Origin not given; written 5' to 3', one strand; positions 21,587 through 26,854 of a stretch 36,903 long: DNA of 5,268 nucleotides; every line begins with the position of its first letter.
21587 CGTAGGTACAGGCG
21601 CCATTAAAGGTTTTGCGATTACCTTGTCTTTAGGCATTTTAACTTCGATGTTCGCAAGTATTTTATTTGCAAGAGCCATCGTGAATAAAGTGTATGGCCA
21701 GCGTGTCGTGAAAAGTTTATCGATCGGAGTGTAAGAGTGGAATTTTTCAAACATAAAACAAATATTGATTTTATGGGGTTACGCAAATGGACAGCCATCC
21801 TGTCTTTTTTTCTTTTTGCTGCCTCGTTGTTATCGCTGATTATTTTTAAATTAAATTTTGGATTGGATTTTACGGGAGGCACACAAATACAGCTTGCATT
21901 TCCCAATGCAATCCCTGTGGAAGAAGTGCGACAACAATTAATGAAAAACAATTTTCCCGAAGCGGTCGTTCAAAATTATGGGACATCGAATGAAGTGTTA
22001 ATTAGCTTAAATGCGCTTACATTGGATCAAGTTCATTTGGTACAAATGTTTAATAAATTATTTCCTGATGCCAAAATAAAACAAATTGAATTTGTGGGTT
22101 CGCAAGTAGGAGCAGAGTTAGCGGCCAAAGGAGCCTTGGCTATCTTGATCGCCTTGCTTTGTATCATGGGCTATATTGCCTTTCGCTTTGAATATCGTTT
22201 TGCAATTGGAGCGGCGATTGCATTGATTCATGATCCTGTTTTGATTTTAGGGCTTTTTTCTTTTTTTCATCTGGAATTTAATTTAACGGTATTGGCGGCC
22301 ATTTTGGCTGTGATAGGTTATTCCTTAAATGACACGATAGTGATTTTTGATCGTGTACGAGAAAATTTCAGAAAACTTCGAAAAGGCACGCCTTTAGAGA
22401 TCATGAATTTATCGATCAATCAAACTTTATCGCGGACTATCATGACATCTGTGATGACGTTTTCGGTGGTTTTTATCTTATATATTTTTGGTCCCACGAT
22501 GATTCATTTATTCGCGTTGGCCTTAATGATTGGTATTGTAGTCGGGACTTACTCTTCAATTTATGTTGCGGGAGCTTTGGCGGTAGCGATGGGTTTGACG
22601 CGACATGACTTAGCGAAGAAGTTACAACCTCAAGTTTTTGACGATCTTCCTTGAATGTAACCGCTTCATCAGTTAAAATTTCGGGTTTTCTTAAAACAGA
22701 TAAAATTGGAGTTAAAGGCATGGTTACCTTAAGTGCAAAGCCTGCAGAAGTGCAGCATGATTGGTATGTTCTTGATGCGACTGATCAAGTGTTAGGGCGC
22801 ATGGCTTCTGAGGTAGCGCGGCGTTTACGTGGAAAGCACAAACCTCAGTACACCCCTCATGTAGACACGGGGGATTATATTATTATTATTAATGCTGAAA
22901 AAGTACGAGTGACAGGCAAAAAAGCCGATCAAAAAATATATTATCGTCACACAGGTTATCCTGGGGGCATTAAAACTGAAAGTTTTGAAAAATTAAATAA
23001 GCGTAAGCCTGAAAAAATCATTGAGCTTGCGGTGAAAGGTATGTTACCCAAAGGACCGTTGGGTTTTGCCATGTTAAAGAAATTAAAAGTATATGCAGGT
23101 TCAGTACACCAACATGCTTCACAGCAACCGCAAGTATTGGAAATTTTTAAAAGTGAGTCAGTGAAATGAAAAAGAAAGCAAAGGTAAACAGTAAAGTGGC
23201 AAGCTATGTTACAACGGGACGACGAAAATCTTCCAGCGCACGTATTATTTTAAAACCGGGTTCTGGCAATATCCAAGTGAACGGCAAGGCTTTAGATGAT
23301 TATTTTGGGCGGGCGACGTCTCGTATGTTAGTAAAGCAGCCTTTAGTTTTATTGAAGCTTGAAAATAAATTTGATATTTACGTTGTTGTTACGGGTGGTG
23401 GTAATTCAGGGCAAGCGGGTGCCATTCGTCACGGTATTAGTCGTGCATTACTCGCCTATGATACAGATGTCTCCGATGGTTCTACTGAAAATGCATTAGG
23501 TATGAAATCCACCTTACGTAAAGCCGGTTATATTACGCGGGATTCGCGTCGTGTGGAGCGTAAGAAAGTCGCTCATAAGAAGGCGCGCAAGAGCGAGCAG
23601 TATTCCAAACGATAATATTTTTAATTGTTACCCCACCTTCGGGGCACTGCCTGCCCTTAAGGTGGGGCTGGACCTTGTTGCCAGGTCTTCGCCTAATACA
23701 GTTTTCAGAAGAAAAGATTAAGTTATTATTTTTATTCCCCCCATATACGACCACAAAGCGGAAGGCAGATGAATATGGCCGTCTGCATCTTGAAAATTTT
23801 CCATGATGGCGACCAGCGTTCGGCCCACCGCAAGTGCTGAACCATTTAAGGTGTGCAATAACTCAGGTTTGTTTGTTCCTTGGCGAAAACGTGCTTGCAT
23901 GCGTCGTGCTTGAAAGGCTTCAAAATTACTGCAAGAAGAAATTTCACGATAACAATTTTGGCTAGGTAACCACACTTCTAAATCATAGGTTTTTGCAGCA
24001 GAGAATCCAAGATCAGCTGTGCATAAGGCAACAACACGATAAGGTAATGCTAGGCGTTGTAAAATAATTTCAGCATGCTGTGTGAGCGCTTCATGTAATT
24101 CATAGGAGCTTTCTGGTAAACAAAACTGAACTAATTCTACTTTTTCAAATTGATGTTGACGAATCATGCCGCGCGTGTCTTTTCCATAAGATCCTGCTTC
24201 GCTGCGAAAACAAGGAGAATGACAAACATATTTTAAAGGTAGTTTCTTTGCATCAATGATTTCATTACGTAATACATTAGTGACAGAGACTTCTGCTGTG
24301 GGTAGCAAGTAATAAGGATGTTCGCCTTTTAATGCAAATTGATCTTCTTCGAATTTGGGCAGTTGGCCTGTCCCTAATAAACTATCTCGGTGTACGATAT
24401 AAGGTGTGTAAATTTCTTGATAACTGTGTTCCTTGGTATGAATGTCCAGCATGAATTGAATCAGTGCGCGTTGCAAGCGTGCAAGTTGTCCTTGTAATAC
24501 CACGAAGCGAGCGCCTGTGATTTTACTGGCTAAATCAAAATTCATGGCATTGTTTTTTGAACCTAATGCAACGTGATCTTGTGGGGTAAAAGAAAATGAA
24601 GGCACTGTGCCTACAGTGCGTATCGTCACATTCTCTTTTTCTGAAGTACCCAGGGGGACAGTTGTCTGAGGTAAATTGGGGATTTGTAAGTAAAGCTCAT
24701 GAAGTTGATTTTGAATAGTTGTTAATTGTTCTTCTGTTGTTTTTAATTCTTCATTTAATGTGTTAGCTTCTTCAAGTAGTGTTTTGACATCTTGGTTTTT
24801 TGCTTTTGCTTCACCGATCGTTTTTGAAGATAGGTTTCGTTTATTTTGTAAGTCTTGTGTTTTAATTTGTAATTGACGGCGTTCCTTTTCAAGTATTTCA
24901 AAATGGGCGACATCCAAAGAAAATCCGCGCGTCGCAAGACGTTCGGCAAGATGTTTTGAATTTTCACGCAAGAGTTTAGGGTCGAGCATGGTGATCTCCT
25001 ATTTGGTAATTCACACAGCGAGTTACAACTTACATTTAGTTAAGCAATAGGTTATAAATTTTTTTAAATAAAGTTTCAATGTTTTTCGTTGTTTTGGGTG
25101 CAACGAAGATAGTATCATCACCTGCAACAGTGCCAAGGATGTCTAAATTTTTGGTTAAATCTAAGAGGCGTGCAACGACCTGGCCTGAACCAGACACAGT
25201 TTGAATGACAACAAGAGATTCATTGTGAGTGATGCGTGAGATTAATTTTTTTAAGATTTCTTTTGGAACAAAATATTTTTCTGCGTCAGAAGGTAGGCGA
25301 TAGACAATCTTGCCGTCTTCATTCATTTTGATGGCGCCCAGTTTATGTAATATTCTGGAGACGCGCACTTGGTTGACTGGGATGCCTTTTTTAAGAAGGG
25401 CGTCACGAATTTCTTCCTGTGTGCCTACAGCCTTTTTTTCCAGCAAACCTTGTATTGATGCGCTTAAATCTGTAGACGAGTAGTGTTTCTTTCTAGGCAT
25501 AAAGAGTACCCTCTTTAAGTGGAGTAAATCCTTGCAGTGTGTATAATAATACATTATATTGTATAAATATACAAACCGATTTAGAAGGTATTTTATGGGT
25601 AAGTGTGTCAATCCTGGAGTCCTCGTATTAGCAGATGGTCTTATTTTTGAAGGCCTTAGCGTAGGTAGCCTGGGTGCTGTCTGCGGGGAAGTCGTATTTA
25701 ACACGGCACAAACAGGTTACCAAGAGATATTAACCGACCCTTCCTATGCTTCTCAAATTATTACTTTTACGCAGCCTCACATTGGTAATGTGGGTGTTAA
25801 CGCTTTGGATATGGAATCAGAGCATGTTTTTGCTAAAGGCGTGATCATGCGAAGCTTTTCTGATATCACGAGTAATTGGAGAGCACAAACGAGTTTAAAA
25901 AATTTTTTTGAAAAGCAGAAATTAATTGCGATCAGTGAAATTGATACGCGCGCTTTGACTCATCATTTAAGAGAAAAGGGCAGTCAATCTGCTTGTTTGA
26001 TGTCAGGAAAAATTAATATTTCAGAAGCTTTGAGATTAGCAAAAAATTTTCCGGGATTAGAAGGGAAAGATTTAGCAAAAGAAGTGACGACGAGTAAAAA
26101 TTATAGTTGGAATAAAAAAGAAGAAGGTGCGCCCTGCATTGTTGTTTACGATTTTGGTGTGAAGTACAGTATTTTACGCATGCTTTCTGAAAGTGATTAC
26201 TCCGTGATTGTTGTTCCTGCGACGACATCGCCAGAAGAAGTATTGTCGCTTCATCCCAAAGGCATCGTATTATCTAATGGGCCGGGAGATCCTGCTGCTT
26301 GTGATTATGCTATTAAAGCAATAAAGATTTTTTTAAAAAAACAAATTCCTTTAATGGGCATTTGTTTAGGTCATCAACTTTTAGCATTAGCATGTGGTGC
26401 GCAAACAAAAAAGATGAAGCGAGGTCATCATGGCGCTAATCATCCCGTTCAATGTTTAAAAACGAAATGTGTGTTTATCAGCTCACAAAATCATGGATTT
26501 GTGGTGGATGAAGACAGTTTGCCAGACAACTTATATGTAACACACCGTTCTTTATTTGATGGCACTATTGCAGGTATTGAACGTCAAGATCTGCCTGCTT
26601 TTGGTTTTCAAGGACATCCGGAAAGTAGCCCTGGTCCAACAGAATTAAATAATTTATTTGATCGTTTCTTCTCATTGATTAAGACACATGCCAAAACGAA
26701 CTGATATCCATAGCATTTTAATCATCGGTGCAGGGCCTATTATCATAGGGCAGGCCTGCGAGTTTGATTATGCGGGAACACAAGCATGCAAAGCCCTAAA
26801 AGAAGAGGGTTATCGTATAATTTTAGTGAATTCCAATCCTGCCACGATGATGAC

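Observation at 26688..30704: Covalent fusion of CarB (carbamoyl-phosphate synthase large subunit) to ornithine carbamoyltransferase in one 1338-aa polypeptide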

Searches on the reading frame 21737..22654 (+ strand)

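Call 9: search_protein_families(library=ncbifam, proteins=[window:21737-22654:+])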
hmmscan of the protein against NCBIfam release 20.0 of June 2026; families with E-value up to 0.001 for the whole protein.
window:21737-22654:+ (305 aa): 25 families
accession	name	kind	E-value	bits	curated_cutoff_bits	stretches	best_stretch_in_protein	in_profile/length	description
TIGR00966.2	transloc_SecF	equivalog_domain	8.1e-93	310.9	160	1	10-284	1-278/279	protein translocase subunit SecF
NF009583.0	PRK13024.1-3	subfamily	8.1e-86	288.7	721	1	6-290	453-738/755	protein translocase subunit SecDF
NF011315.0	PRK14726.1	equivalog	6.2e-77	259.4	1249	1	4-288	541-830/855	protein translocase subunit SecDF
NF009585.0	PRK13024.1-5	equivalog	8.8e-64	216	1037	1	6-288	666-980/993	protein translocase subunit SecDF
NF009581.0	PRK13024.1-1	equivalog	2e-63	214.7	1058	1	8-285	447-729/752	protein translocase subunit SecDF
NF009580.0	PRK13023.1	equivalog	1.7e-56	191.9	1153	1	8-290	468-755/775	protein translocase subunit SecDF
TIGR00916.1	2A0604s01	subfamily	1e-54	185.6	148.6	1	106-275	64-231/231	SecD/SecF family protein translocase subunit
NF009584.0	PRK13024.1-4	equivalog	9.2e-54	183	1171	1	8-285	449-731/759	protein translocase subunit SecDF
NF009582.0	PRK13024.1-2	equivalog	1.4e-39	135.7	723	1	7-295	517-834/859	protein translocase subunit SecDF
NF009540.0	PRK12911.1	equivalog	2.7e-32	111.2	1878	1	120-285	1224-1394/1403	bifunctional preprotein translocase subunit SecD/SecF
NF046001.1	SecDF_plasm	equivalog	3.2e-23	81.7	500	1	7-290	531-851/878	protein translocase subunit SecDF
TIGR01129.1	secD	equivalog_domain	4.9e-19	68.7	244.4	1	112-280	230-395/397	protein translocase subunit SecD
NF006218.0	PRK08343.1-4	subfamily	1.4e-15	57.1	383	1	113-272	223-375/392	preprotein translocase subunit SecD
NF006353.0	PRK08578.1-1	subfamily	1.6e-13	50.8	282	1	20-268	9-257/281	preprotein translocase subunit SecF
NF006354.0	PRK08578.1-2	equivalog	1.6e-13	50.7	353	1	38-261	41-248/296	preprotein translocase subunit SecF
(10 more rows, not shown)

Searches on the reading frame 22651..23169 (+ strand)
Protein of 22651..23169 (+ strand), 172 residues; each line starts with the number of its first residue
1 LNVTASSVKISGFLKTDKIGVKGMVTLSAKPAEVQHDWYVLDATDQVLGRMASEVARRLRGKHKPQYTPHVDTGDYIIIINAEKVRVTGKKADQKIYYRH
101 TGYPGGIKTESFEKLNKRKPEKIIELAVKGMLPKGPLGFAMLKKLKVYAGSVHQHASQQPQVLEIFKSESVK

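Call 75: search_protein_families(library=pfam, proteins=[window:22651-23169:+], max_evalue=0.00001)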
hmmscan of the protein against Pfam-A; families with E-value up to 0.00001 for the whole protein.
window:22651-23169:+ (172 aa): 1 family
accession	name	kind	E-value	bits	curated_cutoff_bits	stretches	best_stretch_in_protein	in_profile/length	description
PF00572.24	Ribosomal_L13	-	5.5e-49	165.7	23.8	1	36-153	1-118/119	Ribosomal protein L13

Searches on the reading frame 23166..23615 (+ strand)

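Call 75: search_protein_families(library=pfam, proteins=[window:23166-23615:+], max_evalue=0.00001)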
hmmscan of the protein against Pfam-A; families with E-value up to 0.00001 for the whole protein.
window:23166-23615:+ (149 aa): 1 family
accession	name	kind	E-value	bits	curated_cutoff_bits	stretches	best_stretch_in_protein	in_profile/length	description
PF00380.25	Ribosomal_S9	-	4e-44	150.4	22.5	1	18-149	1-121/121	Ribosomal protein S9/S16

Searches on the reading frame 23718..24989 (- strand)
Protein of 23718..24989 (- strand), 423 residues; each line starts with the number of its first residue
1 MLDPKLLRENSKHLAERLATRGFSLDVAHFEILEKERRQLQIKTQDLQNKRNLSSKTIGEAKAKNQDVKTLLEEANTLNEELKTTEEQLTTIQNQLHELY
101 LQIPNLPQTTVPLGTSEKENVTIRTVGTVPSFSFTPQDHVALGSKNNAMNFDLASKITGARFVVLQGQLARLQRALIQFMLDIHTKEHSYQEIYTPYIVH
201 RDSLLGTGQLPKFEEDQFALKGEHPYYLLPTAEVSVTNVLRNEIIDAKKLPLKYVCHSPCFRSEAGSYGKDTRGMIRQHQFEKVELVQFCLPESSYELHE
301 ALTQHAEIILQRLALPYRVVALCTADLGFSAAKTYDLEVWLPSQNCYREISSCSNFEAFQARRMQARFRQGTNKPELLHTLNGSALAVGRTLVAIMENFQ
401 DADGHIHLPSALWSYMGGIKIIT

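Call 5: search_protein_families(library=pfam, proteins=[window:23718-24989:-])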
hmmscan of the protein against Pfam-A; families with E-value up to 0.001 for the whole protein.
window:23718-24989:- (423 aa): 2 families
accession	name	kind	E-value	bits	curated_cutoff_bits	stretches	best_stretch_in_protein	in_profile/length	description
PF00587.30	tRNA-synt_2b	-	4.9e-41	141.2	29.3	1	222-399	7-179/179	tRNA synthetase class II core domain (G, H, P, S and T)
PF02403.27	Seryl_tRNA_N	-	4.1e-29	101.4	28.2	1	1-107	1-108/108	Seryl-tRNA synthetase N-terminal domain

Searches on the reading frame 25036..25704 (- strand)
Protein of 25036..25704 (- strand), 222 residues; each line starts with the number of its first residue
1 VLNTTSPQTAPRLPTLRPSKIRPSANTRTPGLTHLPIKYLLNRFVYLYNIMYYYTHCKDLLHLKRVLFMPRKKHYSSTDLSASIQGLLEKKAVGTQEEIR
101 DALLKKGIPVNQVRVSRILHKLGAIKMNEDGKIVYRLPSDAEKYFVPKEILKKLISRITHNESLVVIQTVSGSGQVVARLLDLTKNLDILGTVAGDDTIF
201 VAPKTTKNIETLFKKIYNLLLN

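Call 5: search_protein_families(library=pfam, proteins=[window:25036-25704:-])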
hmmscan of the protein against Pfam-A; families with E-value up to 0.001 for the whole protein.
window:25036-25704:- (222 aa): 2 families
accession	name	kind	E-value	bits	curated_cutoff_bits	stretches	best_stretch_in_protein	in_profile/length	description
PF02863.23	Arg_repressor_C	-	2e-19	69.6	25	1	151-216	1-66/68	Arginine repressor, C-terminal domain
PF01316.27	Arg_repressor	-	4e-15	55.8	27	1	79-142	5-69/70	Arginine repressor, DNA binding domain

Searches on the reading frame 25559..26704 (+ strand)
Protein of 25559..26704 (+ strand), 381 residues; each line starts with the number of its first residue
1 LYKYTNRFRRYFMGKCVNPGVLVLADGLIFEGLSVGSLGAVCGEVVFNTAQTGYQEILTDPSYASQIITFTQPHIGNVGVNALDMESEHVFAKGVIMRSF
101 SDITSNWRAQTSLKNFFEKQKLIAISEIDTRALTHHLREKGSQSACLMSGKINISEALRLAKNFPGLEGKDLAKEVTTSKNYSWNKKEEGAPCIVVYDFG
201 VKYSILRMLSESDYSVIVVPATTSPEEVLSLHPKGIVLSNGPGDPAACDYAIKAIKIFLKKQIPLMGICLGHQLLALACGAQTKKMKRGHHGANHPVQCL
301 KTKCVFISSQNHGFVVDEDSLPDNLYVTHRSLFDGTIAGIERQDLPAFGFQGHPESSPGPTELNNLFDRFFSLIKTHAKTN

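Call 5: search_protein_families(library=pfam, proteins=[window:25559-26704:+])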
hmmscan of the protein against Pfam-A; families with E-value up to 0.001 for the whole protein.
window:25559-26704:+ (381 aa): 3 families
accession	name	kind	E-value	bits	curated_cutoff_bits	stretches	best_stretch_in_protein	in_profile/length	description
PF00117.34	GATase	-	2.5e-51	174.5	22.8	1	195-371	1-188/190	Glutamine amidotransferase class-I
PF00988.28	CPSase_sm_chain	-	3.1e-49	166.4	27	1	22-146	1-125/126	Carbamoyl-phosphate synthase small chain, CPSase domain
PF07722.19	Peptidase_C26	-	2.1e-06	28.1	20.5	1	250-355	93-219/219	Peptidase C26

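Call 9: search_protein_families(library=ncbifam, proteins=[window:25559-26704:+])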
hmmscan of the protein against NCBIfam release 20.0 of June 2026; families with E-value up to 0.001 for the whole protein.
window:25559-26704:+ (381 aa): 25 families
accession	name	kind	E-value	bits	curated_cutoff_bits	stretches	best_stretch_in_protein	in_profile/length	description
TIGR01368.1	CPSaseIIsmall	equivalog_domain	5.3e-136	453.3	307.35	1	21-375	2-360/361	glutamine-hydrolyzing carbamoyl-phosphate synthase small subunit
NF009475.0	PRK12838.1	equivalog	3.6e-120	401.2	221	1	20-378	3-357/359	carbamoyl phosphate synthase small subunit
NF011201.0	PRK14607.1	equivalog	1.5e-26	93.2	670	1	202-372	12-187/534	bifunctional anthranilate synthase component II/anthranilate phosphoribosyltransferase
TIGR00566.1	trpG_papA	subfamily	7.1e-19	68.3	121.05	1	202-356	12-176/192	glutamine amidotransferase of anthranilate synthase or aminodeoxychorismate synthase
TIGR00888.1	guaA_Nterm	equivalog_domain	2.2e-18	66.3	172.15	1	194-372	1-182/188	glutamine-hydrolyzing GMP synthase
NF005849.0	PRK07765.1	equivalog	3.4e-18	65.7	308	1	232-356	46-175/219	aminodeoxychorismate/anthranilate synthase component II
NF010081.0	PRK13566.1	equivalog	6.5e-18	64.3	645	1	211-356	550-700/729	anthranilate synthase component I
TIGR01823.1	PabB-fungal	equivalog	3.2e-17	62.1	442.55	1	202-377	18-207/742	aminodeoxychorismate synthase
TIGR01815.1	TrpE-clade3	equivalog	6.9e-17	60.7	739.15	1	212-356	539-688/717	anthranilate synthase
NF005799.0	PRK07649.1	equivalog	3e-16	59.5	327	1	223-357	34-172/195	aminodeoxychorismate/anthranilate synthase component II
NF005271.0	PRK06774.1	equivalog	3.5e-16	59.1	340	1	225-357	36-176/191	aminodeoxychorismate synthase component II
NF001975.0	PRK00758.1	equivalog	1.5e-15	57.3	198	1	202-372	14-180/185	GMP synthase subunit A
NF005946.0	PRK08007.1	equivalog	5.3e-15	55.4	332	1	226-356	37-171/187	aminodeoxychorismate synthase component 2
NF006462.0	PRK08857.1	equivalog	2.5e-14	53.3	345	1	226-356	37-176/193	aminodeoxychorismate/anthranilate synthase component II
NF000848.1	PRK00074.1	equivalog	4.5e-13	48.6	400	1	194-360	1-174/512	glutamine-hydrolyzing GMP synthase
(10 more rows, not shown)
